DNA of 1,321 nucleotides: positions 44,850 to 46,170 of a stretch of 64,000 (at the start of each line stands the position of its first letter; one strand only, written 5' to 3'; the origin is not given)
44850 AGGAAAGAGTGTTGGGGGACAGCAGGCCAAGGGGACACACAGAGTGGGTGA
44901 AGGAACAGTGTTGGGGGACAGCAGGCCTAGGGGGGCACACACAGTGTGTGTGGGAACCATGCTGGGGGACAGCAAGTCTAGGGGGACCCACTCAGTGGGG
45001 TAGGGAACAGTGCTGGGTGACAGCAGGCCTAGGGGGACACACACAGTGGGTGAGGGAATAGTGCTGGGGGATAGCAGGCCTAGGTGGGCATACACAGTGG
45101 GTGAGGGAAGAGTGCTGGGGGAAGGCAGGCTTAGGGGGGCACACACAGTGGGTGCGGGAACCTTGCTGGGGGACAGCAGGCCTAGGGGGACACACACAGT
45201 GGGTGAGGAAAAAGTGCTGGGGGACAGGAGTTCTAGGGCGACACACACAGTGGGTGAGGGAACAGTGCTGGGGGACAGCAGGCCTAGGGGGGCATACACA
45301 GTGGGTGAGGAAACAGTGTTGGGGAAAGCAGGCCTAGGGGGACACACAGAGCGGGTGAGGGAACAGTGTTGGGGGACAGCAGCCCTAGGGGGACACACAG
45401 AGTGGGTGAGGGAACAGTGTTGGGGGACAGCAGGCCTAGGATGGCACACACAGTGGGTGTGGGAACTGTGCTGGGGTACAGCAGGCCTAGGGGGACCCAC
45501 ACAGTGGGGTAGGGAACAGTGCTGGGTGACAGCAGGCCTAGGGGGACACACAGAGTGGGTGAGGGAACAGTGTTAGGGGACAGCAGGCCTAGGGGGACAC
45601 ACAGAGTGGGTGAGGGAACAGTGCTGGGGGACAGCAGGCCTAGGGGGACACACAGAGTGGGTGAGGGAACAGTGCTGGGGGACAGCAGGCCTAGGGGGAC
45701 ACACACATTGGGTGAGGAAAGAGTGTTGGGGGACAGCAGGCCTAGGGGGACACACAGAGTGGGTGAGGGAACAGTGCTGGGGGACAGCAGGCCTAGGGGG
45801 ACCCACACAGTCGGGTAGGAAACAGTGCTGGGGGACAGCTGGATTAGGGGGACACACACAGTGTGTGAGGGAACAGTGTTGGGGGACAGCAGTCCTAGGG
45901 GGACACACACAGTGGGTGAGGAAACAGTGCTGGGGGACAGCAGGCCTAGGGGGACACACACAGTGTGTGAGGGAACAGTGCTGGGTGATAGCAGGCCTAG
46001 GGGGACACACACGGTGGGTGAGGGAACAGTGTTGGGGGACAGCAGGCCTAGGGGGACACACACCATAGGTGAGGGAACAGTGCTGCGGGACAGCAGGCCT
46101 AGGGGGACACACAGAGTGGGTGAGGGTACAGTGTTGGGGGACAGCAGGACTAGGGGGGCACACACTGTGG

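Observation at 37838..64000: A 51-bp G-rich satellite array longer than 26 kb that runs off the window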

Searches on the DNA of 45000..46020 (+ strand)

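Call 31: search_dna_similar(query=window:45000-46020:+, collection=phages, mode=distant, max_rows=5)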
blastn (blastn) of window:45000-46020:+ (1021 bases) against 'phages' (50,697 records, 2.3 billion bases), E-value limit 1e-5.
No match.
